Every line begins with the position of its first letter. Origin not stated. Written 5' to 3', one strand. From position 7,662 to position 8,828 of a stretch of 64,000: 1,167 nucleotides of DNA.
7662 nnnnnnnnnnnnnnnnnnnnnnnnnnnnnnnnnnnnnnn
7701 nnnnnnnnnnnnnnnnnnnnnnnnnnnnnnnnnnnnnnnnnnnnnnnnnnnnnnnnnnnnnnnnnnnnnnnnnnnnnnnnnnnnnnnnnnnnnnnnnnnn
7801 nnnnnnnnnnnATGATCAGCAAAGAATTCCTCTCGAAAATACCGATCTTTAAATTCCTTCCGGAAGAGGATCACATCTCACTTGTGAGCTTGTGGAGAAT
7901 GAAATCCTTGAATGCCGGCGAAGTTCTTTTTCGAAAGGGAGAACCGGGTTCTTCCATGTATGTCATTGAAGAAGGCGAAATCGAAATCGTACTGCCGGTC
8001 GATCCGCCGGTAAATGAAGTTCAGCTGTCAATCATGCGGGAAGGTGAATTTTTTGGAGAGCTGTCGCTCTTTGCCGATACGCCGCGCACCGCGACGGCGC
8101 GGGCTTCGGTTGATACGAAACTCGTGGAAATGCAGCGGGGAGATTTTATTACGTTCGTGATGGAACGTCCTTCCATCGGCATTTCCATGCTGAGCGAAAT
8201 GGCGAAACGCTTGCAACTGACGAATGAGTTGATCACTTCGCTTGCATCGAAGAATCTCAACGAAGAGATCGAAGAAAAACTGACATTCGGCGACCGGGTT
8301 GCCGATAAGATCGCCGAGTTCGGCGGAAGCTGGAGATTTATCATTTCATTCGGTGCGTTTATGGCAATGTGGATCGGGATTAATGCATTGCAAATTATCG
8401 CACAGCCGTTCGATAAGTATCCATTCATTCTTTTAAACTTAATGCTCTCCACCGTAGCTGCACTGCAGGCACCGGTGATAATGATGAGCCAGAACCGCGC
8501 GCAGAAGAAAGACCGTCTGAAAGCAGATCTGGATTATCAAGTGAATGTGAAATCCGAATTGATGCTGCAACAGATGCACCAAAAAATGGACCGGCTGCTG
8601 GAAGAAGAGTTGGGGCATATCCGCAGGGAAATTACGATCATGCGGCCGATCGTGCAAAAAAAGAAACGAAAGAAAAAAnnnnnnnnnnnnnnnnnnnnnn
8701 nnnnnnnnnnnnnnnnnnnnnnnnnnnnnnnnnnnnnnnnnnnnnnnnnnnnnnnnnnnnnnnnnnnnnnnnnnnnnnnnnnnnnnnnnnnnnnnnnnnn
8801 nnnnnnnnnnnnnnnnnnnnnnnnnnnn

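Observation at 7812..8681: cNMP-binding::DUF1003 membrane protein translationally coupled to a LytS-type kinase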

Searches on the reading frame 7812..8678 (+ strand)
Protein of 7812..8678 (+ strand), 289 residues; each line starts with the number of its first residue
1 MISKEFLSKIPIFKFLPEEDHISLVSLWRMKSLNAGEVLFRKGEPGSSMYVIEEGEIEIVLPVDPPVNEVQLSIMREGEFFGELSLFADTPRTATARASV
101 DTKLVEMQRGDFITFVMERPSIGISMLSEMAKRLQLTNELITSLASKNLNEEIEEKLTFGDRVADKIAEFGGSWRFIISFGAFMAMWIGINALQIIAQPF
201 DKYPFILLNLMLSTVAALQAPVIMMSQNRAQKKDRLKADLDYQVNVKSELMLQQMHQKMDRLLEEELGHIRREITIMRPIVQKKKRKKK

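Call 3: search_protein_families(library=pfam, proteins=[window:7812-8678:+], max_evalue=0.01)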
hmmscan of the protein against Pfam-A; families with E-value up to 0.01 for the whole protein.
window:7812-8678:+ (289 aa): 2 families
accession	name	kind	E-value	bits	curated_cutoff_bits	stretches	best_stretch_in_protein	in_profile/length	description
PF06210.16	DUF1003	-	5e-37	126.7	27.4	1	171-266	1-96/103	Protein of unknown function (DUF1003)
PF00027.35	cNMP_binding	-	7.1e-21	74.4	27.5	1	31-117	2-87/89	Cyclic nucleotide-binding domain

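Call 4: search_protein_families(library=ncbifam, proteins=[window:7812-8678:+], max_evalue=0.01)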
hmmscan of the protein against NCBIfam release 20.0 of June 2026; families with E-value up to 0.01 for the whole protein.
window:7812-8678:+ (289 aa): 7 families
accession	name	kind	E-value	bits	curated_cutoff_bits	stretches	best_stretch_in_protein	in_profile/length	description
NF008732.0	PRK11753.1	equivalog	6.5e-15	55.2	266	1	31-155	26-150/214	cAMP-activated global transcriptional regulator CRP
NF058543.1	ActPatMycb56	equivalog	2.3e-08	33.2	460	1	12-133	3-121/317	acetyltransferase Pat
TIGR03896.1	cyc_nuc_ocin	subfamily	3.5e-07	29.9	161.05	1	31-135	11-118/317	bacteriocin-type transport-associated protein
NF041163.2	encap_f2b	equivalog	1.4e-06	27.8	400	1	7-130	73-197/450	family 2B encapsulin nanocompartment shell protein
TIGR03697.1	NtcA_cyano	equivalog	3.2e-05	23.8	244.95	1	36-153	1-119/193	global nitrogen regulator NtcA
NF010499.0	PRK13918.1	equivalog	0.00014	21.5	274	1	32-154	16-129/205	CRP/FNR family transcriptional regulator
NF052518.1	TransRegLdrP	equivalog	0.0044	17.1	300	1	30-93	1-63/195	transcriptional regulator LdrP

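Call 6: find_homologous_proteins(query=window:7812-8678:+)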
Query window:7812-8678:+ (289 aa): 7999 proteins with E <= 0.001 among 8000 candidates; the best 120 are listed.
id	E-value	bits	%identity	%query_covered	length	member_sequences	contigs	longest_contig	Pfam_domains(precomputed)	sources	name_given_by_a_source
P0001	9.6e-182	620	100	100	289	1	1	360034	PF06210.17,PF00027.36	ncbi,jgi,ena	ncbi:MAG: DUF1003 domain-containing protein [Bacteroidota bacterium]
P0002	4.8e-181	618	99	100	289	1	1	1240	PF06210.17,PF00027.36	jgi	jgi:uncharacterized membrane protein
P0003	1.3e-169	580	91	100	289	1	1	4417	PF06210.17,PF00027.36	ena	-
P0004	3.6e-164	562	90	98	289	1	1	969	PF06210.17,PF00027.36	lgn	-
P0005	5.1e-159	545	87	96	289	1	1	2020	PF06210.17,PF00027.36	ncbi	-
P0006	9.3e-159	545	86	100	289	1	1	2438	PF06210.17,PF00027.36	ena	-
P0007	1.5e-158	544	86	96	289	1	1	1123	PF06210.17,PF00027.36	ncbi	-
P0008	1.7e-158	544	86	100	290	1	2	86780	PF06210.17,PF00027.36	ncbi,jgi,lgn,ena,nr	ncbi:MAG: DUF1003 domain-containing protein [Bacteriovoracaceae bacterium]|nr:DUF1003 domain-contain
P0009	2.6e-158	543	86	100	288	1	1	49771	PF06210.17,PF00027.36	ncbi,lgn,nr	ncbi:MAG: DUF1003 domain-containing protein [Bacteroidota bacterium]|nr:DUF1003 domain-containing pr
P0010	4.9e-158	542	86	99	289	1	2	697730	PF06210.17,PF00027.36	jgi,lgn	jgi:uncharacterized membrane protein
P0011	6.8e-158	542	88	95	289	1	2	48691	PF06210.17,PF00027.36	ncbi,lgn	-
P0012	7.4e-158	542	85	100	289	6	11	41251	PF06210.17,PF00027.36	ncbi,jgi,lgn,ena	jgi:uncharacterized membrane protein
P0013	8.7e-158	541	84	100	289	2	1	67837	PF06210.17,PF00027.36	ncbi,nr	ncbi:MAG: DUF1003 domain-containing protein [Bacteroidetes bacterium]|nr:DUF1003 domain-containing p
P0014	1.6e-157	541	85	100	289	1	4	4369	PF06210.17,PF00027.36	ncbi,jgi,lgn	-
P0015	2.0e-157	540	85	100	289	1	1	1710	PF06210.17,PF00027.36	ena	-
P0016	2.7e-157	540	86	96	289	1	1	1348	PF06210.17,PF00027.36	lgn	-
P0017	3.8e-157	539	85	100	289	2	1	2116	PF06210.17,PF00027.36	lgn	-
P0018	6.1e-157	539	86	96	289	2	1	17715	PF06210.17,PF00027.36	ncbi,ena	-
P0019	1.1e-156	538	85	100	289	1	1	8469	PF06210.17,PF00027.36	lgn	-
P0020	1.6e-156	537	84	100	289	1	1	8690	PF06210.17,PF00027.36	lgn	-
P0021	2.0e-156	537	86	96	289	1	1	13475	PF06210.17,PF00027.36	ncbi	ncbi:MAG: DUF1003 domain-containing protein [Bacteroidota bacterium]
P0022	3.7e-156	536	86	96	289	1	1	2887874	PF06210.17,PF00027.36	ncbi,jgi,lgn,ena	ncbi:MAG: DUF1003 domain-containing protein [Bacteroidota bacterium]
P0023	5.7e-156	536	85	100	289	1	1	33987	PF06210.17,PF00027.36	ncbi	-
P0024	6.1e-156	535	84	100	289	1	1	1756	PF06210.17,PF00027.36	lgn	-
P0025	7.7e-156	535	86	96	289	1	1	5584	PF06210.17,PF00027.36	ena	-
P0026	9.6e-156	535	84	100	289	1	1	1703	PF06210.17,PF00027.36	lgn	-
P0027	1.7e-155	534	85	97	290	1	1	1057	PF06210.17,PF00027.36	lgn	-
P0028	2.0e-155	534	85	97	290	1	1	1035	PF06210.17,PF00027.36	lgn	-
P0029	3.3e-155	533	83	100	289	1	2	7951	PF06210.17,PF00027.36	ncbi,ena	-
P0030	4.2e-155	533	84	97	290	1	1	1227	PF06210.17,PF00027.36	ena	-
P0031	1.3e-154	531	84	100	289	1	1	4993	PF06210.17,PF00027.36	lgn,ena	-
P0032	1.7e-154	531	84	100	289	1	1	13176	PF06210.17,PF00027.36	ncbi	-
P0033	1.8e-154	531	83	100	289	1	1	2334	PF06210.17,PF00027.36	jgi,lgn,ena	-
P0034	3.1e-154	530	83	100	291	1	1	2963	PF06210.17,PF00027.36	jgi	-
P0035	2.8e-152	523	82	100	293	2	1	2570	PF06210.17,PF00027.36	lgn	-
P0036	1.5e-151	521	83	96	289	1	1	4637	PF06210.17,PF00027.36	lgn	-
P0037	5.2e-151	519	81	100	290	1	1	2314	PF06210.17,PF00027.36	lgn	-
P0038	9.9e-151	518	83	100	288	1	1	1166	PF06210.17,PF00027.36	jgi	jgi:CRP/FNR family cyclic AMP-dependent transcriptional regulator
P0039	2.5e-150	517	82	100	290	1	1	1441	PF06210.17,PF00027.36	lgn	-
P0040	2.5e-150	517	80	100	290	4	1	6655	PF06210.17,PF00027.36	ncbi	-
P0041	2.9e-150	517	82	100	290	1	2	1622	PF06210.17,PF00027.36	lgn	-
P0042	5.7e-150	516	80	100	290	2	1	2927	PF06210.17,PF00027.36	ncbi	-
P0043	6.5e-150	516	82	100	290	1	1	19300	PF06210.17,PF00027.36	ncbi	ncbi:MAG: DUF1003 domain-containing protein [Bacteroidota bacterium]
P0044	9.1e-150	515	82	100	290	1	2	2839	PF06210.17,PF00027.36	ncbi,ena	-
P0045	2.8e-149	514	80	100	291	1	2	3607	PF06210.17,PF00027.36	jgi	jgi:uncharacterized membrane protein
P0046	3.0e-149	513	82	100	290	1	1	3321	PF06210.17,PF00027.36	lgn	-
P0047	3.2e-149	513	84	96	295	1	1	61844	PF06210.17,PF00027.36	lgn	-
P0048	4.0e-149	513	79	100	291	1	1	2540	PF06210.17,PF00027.36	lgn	-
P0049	1.1e-148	512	81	100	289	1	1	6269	PF06210.17,PF00027.36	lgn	-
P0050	1.6e-148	511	82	95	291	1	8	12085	PF06210.17,PF00027.36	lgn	-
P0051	1.6e-148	511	81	100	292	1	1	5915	PF06210.17,PF00027.36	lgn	-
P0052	1.6e-148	511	82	95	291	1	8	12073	PF06210.17,PF00027.36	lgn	-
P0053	3.7e-148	510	82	95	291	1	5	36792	PF06210.17,PF00027.36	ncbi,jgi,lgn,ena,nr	ncbi:MAG: DUF1003 domain-containing protein [Bacteroidetes bacterium]|nr:MAG: DUF1003 domain-contain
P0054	1.3e-147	508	81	96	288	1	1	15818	PF06210.17,PF00027.36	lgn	-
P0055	1.5e-147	508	80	99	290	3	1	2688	PF06210.17,PF00027.36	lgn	-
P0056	1.8e-147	508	79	100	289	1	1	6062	PF06210.17,PF00027.36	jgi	jgi:uncharacterized membrane protein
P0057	1.9e-147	508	80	100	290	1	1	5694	PF06210.17,PF00027.36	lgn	-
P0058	3.4e-147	507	80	100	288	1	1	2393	PF06210.17,PF00027.36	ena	-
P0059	3.6e-147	507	80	100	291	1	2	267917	PF06210.17,PF00027.36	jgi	jgi:CRP/FNR family cyclic AMP-dependent transcriptional regulator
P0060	3.7e-147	507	81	100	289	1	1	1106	PF06210.17,PF00027.36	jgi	jgi:CRP/FNR family cyclic AMP-dependent transcriptional regulator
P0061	4.2e-147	506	80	100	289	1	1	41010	PF06210.17,PF00027.36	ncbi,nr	ncbi:MAG: DUF1003 domain-containing protein [Ignavibacteriales bacterium]|nr:DUF1003 domain-containi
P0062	4.4e-147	506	79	100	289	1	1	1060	PF06210.17,PF00027.36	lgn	-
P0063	5.7e-147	506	79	100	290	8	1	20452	PF06210.17,PF00027.36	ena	-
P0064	6.0e-147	506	79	100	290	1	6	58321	PF06210.17,PF00027.36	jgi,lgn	jgi:uncharacterized membrane protein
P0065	2.0e-146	504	82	92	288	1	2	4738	PF06210.17,PF00027.36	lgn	-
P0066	6.2e-146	503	82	92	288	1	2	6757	PF06210.17,PF00027.36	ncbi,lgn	ncbi:MAG: DUF1003 domain-containing protein [Bacteroidota bacterium]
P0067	1.7e-145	501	82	92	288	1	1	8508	PF06210.17,PF00027.36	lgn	-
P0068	1.8e-145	501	77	100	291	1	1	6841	PF06210.17,PF00027.36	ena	-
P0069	7.8e-145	499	79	99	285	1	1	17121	PF06210.17,PF00027.36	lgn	-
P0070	1.2e-144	498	76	100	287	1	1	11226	PF06210.17,PF00027.36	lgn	-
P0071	2.2e-144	498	76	100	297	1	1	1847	PF06210.17,PF00027.36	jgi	-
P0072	2.3e-144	497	78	100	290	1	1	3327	PF06210.17,PF00027.36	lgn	-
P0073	4.0e-144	497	76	100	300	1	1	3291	PF06210.17,PF00027.36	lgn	-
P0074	6.5e-144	496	80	100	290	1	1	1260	PF06210.17,PF00027.36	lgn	-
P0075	1.4e-143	495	76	100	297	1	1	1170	PF06210.17,PF00027.36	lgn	-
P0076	2.4e-143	494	78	96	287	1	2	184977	PF06210.17,PF00027.36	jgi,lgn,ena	-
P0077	1.5e-142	492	83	94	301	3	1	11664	PF06210.17,PF00027.36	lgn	-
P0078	2.5e-142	491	78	100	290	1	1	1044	PF06210.17,PF00027.36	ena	-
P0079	4.5e-142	490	76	100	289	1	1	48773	PF06210.17,PF00027.36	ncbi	-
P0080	7.8e-142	489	76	100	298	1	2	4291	PF06210.17,PF00027.36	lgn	-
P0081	2.0e-141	488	78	99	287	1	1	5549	PF06210.17,PF00027.36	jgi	-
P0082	1.4e-140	485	78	99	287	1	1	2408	PF06210.17,PF00027.36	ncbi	-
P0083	8.6e-140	482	77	98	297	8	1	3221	PF06210.17,PF00027.36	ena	-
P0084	1.1e-138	479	75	100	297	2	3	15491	PF06210.17,PF00027.36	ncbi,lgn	-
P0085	2.7e-138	478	74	100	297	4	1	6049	PF06210.17,PF00027.36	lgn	-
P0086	1.6e-136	472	74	100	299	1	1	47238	PF06210.17,PF00027.36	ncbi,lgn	-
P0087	1.2e-135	469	76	96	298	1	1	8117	PF06210.17,PF00027.36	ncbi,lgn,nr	ncbi:MAG: DUF1003 domain-containing protein [Bacteroidota bacterium]|nr:DUF1003 domain-containing pr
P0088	3.2e-135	467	73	100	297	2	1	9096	PF06210.17,PF00027.36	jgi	jgi:CRP/FNR family cyclic AMP-dependent transcriptional regulator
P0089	5.3e-135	467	72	100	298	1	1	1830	PF06210.17,PF00027.36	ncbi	-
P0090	7.7e-132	456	75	96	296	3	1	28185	PF06210.17,PF00027.36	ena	-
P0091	1.5e-131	455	73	94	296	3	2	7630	PF06210.17,PF00027.36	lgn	-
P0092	1.2e-130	453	74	96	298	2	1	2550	PF06210.17,PF00027.36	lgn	-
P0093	3.1e-130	451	73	98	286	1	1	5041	PF06210.17,PF00027.36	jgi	jgi:CRP/FNR family transcriptional regulator, cyclic AMP receptor protein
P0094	5.3e-129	447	71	98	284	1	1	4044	PF06210.17,PF00027.36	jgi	jgi:CRP/FNR family transcriptional regulator, cyclic AMP receptor protein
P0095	3.3e-128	445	69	100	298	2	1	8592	PF06210.17,PF00027.36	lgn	-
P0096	3.9e-125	434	71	95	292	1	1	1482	PF06210.17,PF00027.36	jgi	jgi:CRP/FNR family transcriptional regulator, cyclic AMP receptor protein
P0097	7.2e-123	427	79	83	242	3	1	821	PF06210.17,PF00027.36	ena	-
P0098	7.8e-109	381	62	99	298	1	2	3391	PF06210.17,PF00027.36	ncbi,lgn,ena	-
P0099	2.3e-108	379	62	95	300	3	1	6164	PF06210.17,PF00027.36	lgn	-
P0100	4.6e-106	372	61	95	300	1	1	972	PF06210.17,PF00027.36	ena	-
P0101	8.8e-106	371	59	99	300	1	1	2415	PF06210.17,PF00027.36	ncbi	-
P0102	1.2e-105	371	62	95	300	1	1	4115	PF06210.17,PF00027.36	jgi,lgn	jgi:uncharacterized membrane protein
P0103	2.3e-105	370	61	95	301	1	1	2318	PF06210.17,PF00027.36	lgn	-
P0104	4.8e-105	369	63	94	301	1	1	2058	PF06210.17,PF00027.36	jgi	jgi:CRP/FNR family cyclic AMP-dependent transcriptional regulator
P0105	6.7e-105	368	63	94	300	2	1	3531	PF06210.17,PF00027.36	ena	-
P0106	1.4e-104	367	61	98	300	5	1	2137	PF06210.17,PF00027.36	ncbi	-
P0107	4.3e-104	365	60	100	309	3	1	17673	PF06210.17,PF00027.36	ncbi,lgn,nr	ncbi:MAG: DUF1003 domain-containing protein [Ignavibacteriales bacterium]|nr:DUF1003 domain-containi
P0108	4.4e-104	365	61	93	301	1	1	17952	PF06210.17,PF00027.36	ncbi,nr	ncbi:MAG TPA: DUF1003 domain-containing protein, partial [Bacteroidota bacterium]|nr:DUF1003 domain-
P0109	5.3e-104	365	61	93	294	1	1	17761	PF06210.17,PF00027.36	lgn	-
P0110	5.4e-104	365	61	93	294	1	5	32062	PF06210.17,PF00027.36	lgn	-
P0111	6.6e-104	365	60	95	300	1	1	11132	PF06210.17,PF00027.36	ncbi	-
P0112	8.9e-104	364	59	100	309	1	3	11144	PF06210.17,PF00027.36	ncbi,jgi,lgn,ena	-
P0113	9.6e-104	364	60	95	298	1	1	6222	PF06210.17,PF00027.36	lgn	-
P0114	1.7e-103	363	60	99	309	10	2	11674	PF06210.17,PF00027.36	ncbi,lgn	-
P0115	1.8e-103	363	58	99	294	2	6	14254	PF06210.17,PF00027.36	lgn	-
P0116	3.5e-103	362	63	92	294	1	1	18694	PF06210.17,PF00027.36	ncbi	-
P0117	4.3e-103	362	59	100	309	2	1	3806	PF06210.17,PF00027.36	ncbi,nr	ncbi:MAG TPA: DUF1003 domain-containing protein [Bacteroidota bacterium]|nr:DUF1003 domain-containin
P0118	8.5e-103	361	57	100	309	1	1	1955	PF06210.17,PF00027.36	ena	-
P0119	1.0e-102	361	58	98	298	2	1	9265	PF06210.17,PF00027.36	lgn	-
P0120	1.0e-102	361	60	93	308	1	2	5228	PF06210.17,PF00027.36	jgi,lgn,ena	-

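Call 8: find_encoding_contigs(protein=P0022, flank=6000, max_places=3)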
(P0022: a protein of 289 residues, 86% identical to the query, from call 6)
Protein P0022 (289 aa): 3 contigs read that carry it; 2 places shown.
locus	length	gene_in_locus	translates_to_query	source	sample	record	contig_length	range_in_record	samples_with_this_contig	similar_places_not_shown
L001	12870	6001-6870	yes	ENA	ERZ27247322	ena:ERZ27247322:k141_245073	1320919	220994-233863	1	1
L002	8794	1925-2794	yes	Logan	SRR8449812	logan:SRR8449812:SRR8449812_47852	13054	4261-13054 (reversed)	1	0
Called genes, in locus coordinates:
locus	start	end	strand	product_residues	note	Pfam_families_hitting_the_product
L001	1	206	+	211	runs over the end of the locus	PF00596:Aldolase_II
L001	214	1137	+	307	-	PF13354:Beta-lactamase2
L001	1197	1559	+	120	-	PF05635:23S_rRNA_IVP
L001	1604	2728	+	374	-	PF01820:Dala_Dala_lig_N, PF02786:CPSase_L_D2, PF02222:ATP-grasp (weak), PF07478:Dala_Dala_lig_C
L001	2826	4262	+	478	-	PF03411:Peptidase_M74 (faint)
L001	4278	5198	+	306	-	-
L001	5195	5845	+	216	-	PF18962:Por_Secre_tail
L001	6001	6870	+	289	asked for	PF00027:cNMP_binding, PF06210:DUF1003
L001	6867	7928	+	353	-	PF06580:His_kinase, PF02518:HATPase_c (weak)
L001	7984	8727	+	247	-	PF00072:Response_reg, PF04397:LytTR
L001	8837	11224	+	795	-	PF01839:FG-GAP (faint), PF13517:FG-GAP_3, PF07593:UnbV_ASPIC, PF18962:Por_Secre_tail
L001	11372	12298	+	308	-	PF12833:HTH_18, PF00165:HTH_AraC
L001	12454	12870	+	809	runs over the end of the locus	PF13517:FG-GAP_3, PF07593:UnbV_ASPIC, PF18911:PKD_4 (weak), PF18962:Por_Secre_tail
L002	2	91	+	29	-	?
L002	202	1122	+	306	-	-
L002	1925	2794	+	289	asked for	PF00027:cNMP_binding, PF06210:DUF1003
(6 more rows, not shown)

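Call 9: find_encoding_contigs(protein=P0059, flank=6000, max_places=3)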
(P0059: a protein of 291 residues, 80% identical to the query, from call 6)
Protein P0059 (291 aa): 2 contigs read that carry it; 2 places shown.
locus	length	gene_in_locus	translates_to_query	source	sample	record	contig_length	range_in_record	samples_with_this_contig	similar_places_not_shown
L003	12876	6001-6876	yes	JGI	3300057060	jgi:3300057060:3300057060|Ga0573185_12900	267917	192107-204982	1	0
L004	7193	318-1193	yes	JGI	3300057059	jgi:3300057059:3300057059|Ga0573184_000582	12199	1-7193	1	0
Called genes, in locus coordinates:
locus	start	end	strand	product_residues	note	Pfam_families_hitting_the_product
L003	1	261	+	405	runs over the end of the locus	PF12704:MacB_PCD, PF02687:FtsX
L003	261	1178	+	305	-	PF00781:DAGK_cat, PF19279:YegS_C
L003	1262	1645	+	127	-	-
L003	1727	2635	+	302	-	PF02219:MTHFR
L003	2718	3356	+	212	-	PF00596:Aldolase_II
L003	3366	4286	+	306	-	PF13354:Beta-lactamase2, PF00144:Beta-lactamase (faint)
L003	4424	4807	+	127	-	PF05635:23S_rRNA_IVP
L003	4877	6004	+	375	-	PF01820:Dala_Dala_lig_N, PF02786:CPSase_L_D2, PF07478:Dala_Dala_lig_C, PF02222:ATP-grasp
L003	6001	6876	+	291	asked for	PF00027:cNMP_binding, PF06210:DUF1003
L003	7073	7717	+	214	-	PF01726:LexA_DNA_bind, PF00717:Peptidase_S24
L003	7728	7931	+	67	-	-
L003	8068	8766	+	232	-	-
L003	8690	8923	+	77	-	PF26485:DUF8156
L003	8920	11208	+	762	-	PF00136:DNA_pol_B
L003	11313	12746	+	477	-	PF06824:Glyco_hydro_125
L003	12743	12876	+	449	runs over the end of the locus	PF01532:Glyco_hydro_47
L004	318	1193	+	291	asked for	PF00027:cNMP_binding, PF06210:DUF1003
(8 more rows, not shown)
